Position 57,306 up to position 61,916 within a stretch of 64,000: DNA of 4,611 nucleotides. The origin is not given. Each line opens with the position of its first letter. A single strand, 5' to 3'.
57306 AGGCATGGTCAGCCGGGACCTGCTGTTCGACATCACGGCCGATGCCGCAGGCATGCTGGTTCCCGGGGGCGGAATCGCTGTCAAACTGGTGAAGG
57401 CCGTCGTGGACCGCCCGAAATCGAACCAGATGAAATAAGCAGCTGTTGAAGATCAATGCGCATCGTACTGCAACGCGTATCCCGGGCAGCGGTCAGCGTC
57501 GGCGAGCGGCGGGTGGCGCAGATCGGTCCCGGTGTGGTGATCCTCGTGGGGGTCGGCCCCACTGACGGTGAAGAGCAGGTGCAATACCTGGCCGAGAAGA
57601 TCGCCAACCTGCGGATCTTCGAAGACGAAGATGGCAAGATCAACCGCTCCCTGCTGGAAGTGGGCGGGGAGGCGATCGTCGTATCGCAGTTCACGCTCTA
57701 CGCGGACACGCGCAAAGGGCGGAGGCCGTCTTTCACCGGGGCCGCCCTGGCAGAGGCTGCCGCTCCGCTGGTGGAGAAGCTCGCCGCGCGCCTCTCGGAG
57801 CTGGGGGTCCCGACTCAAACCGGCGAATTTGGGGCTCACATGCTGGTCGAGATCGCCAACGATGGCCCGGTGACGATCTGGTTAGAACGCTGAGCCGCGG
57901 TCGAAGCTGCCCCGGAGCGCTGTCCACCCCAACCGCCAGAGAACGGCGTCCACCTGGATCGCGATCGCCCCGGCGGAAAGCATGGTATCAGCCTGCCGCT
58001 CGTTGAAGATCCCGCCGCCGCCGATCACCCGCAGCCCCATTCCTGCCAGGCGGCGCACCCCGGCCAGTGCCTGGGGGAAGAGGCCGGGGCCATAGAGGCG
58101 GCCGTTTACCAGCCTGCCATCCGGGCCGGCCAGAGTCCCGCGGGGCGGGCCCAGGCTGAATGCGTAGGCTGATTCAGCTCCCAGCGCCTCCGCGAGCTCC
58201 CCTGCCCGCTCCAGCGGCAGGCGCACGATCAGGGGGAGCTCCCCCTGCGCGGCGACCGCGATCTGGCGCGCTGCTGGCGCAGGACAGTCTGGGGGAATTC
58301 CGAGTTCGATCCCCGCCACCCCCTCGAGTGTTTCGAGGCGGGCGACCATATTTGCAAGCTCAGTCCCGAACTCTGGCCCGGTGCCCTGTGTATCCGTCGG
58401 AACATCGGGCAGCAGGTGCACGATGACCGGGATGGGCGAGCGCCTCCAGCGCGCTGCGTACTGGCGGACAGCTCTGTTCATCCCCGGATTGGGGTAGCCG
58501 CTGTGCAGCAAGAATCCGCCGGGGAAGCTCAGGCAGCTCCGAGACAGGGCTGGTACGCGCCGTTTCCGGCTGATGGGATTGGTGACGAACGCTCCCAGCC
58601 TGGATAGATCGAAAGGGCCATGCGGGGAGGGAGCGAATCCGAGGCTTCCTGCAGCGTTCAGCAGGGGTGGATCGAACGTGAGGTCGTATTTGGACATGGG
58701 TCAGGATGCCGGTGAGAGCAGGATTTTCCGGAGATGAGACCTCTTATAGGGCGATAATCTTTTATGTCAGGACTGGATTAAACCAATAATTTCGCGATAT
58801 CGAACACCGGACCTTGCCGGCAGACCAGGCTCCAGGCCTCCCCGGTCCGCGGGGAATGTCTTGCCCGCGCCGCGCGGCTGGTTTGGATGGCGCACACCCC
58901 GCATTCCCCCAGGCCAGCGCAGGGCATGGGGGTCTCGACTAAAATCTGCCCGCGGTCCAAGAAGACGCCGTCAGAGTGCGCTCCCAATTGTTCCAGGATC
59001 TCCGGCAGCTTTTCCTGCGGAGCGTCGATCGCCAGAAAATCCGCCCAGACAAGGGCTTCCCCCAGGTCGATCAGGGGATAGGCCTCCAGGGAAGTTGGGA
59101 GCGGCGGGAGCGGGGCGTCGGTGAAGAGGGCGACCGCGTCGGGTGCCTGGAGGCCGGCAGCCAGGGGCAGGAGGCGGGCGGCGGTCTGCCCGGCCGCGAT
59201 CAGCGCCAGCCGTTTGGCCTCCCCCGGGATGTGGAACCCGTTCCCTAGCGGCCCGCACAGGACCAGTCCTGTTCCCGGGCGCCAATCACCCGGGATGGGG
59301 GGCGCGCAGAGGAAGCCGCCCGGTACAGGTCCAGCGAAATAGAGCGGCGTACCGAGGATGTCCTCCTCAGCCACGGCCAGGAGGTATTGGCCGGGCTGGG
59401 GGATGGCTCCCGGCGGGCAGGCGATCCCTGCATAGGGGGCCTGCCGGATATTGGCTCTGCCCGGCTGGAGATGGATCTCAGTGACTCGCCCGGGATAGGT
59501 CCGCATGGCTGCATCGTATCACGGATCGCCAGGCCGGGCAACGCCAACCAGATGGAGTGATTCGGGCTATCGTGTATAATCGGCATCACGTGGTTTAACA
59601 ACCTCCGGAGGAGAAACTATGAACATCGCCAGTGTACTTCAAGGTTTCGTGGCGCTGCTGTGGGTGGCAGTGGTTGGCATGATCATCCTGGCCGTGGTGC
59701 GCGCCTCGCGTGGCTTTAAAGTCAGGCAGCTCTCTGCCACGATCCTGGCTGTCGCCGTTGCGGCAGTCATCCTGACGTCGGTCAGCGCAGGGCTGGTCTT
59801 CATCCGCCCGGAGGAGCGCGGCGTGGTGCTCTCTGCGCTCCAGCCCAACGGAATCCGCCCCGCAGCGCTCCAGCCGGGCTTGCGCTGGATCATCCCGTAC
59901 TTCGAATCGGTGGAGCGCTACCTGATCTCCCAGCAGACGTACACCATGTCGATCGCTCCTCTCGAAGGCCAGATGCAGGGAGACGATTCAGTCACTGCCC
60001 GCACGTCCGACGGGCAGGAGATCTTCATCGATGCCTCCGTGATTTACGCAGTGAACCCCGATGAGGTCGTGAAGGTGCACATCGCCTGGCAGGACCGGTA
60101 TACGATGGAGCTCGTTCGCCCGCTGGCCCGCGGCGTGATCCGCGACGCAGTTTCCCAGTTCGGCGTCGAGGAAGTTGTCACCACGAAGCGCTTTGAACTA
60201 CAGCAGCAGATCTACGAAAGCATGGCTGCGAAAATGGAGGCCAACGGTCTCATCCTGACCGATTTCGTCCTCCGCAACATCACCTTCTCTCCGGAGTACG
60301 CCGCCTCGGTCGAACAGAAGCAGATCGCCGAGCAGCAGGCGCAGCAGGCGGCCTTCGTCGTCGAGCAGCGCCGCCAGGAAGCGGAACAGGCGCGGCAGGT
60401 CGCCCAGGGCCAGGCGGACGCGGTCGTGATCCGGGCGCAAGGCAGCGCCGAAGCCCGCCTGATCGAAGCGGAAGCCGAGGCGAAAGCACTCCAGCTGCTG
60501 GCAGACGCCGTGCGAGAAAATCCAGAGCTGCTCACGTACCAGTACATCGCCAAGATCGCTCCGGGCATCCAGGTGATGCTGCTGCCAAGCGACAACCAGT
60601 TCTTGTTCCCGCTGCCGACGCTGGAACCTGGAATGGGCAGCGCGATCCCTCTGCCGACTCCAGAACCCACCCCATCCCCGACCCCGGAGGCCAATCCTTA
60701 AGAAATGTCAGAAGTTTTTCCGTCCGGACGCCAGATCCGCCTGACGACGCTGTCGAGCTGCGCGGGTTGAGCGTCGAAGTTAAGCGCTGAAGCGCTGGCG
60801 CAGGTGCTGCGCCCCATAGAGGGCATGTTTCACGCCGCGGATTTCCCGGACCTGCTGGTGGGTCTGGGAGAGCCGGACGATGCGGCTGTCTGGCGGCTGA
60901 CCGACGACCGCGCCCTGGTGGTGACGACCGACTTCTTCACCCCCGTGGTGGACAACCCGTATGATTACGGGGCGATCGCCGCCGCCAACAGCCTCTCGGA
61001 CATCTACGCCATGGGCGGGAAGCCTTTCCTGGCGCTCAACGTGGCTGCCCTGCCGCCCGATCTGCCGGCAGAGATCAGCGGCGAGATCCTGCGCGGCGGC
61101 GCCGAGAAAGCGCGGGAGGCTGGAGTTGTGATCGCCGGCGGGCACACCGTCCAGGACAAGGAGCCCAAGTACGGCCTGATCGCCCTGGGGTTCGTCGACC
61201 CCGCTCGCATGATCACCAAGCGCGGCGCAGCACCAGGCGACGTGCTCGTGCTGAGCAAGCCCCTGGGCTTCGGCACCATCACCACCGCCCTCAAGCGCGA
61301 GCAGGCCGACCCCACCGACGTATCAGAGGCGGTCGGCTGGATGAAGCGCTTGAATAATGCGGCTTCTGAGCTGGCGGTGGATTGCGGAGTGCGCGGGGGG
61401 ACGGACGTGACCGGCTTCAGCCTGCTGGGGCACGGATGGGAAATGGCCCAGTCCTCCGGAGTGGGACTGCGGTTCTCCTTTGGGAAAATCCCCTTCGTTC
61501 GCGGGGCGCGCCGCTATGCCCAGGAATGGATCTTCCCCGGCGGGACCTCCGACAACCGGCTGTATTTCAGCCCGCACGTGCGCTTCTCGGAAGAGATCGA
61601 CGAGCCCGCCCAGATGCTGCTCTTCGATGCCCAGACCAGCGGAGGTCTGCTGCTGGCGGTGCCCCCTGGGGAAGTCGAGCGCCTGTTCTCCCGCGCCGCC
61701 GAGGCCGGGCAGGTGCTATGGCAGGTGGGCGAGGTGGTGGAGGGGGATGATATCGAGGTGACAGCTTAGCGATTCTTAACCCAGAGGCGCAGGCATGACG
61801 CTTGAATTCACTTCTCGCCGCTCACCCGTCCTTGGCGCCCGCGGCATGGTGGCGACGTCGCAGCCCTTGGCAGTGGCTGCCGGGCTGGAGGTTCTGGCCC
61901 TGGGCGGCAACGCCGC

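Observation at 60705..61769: selD is itself a selenoprotein: the catalytic N-terminus is hidden behind an in-frame UGA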

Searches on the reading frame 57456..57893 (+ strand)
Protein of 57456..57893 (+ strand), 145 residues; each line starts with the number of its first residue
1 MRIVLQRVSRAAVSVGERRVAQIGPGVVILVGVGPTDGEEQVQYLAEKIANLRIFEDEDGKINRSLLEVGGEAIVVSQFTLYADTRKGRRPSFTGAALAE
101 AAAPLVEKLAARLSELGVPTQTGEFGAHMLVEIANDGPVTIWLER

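Call 14: search_protein_families(library=pfam, proteins=[window:57456-57893:+], max_evalue=0.1)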
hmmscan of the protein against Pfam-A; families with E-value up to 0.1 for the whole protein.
window:57456-57893:+ (145 aa): 1 family
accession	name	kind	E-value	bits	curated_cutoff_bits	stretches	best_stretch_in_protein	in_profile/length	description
PF02580.21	Tyr_Deacylase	-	4.4e-54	183.2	25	1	2-144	1-144/144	D-Tyr-tRNA(Tyr) deacylase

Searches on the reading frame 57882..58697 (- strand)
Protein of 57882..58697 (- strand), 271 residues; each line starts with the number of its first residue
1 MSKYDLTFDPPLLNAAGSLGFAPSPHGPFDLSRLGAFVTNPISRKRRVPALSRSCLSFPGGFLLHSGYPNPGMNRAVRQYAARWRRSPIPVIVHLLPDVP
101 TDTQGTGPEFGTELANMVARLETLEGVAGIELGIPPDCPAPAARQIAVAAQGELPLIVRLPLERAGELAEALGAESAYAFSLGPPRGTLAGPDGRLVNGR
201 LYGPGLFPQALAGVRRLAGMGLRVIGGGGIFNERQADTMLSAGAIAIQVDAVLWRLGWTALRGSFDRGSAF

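Call 14: search_protein_families(library=pfam, proteins=[window:57882-58697:-], max_evalue=0.1)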
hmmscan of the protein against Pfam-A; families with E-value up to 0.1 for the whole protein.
window:57882-58697:- (271 aa): 2 families
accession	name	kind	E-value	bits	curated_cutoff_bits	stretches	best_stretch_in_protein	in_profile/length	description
PF01180.27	DHO_dh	-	3e-08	33.7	27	2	5-92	8-98/291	Dihydroorotate dehydrogenase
PF03060.21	NMO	-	0.021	14.7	28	1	223-249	195-221/331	Nitronate monooxygenase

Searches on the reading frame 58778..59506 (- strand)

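Call 14: search_protein_families(library=pfam, proteins=[window:58778-59506:-], max_evalue=0.1)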
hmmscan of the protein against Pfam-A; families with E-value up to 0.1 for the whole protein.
window:58778-59506:- (242 aa): 2 families
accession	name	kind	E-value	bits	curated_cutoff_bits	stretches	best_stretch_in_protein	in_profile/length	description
PF10418.14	DHODB_Fe-S_bind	-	2e-05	24.6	23.9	1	192-240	2-40/41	Iron-sulfur cluster binding domain of dihydroorotate dehydrogenase B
PF00111.32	Fer2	-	0.026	14.9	21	0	187-211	26-49/77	2Fe-2S iron-sulfur cluster binding domain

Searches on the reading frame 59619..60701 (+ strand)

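Call 14: search_protein_families(library=pfam, proteins=[window:59619-60701:+], max_evalue=0.1)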
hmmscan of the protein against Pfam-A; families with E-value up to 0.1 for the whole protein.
window:59619-60701:+ (360 aa): 1 family
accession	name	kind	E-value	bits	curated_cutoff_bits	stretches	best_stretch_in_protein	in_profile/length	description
PF01145.31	Band_7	-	7.1e-33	114.6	23.6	1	62-252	3-166/176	SPFH domain / Band 7 family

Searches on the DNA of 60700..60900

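Call 30: search_rna_families(source=window, start=60700, end=60900, threshold=evalue, max_evalue=10)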
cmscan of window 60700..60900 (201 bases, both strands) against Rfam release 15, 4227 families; matches with E-value up to 10: 5.
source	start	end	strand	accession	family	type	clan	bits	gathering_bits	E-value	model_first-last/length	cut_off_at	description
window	60796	60883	-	RF04190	Hairpin-meta1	Gene; ribozyme;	-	15.5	40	2.6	1-90/90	no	Hairpin ribozyme 1 from viruses-like metatranscriptomes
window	60832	60885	+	RF03864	mir-BART9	Gene; miRNA;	-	13.4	50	7.2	1-88/88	no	mir-BART9 microRNA precursor family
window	60795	60882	-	RF01782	ASpks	Gene; antisense;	-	12.9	52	4.5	1-75/75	no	ASpks TB sRNA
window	60714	60725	+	RF01072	TMV_UPD-PK3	Cis-reg;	-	9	34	9.5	4-15/31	no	Pseudoknot of upstream pseudoknot domain (UPD) of the 3'UTR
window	60842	60875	-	RF01973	H19_2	Gene; lncRNA;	-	8.2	50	8.4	1-69/69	no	H19 conserved region 2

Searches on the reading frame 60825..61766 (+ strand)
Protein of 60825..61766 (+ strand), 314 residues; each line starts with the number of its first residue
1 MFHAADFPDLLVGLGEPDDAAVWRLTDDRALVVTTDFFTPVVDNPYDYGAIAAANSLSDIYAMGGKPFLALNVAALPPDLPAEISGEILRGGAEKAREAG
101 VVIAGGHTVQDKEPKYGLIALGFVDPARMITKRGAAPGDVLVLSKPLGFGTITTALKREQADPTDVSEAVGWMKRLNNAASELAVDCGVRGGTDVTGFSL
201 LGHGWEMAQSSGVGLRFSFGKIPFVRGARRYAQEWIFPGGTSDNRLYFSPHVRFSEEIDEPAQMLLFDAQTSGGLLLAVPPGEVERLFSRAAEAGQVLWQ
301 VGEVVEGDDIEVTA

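Call 58: search_protein_families(library=ncbifam, proteins=[window:60825-61766:+], max_evalue=1e-30)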
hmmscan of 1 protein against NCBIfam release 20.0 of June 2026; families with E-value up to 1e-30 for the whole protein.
seq(314 aa): 3 families
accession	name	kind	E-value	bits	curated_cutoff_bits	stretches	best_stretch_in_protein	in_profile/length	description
TIGR00476.1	selD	equivalog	2.2e-97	326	125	1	6-281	34-308/311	selenide, water dikinase SelD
NF002098.0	PRK00943.1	equivalog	5.2e-92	308.4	299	1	6-308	38-338/347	selenide, water dikinase SelD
NF010705.0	PRK14105.1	equivalog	2.5e-43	148.3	291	1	6-230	38-276/345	selenide, water dikinase SelD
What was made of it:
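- On SelD (selenide,water dikinase; TIGR00476 / NF002098): Without read-through, profile positions 1-33 are missing (call 58).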
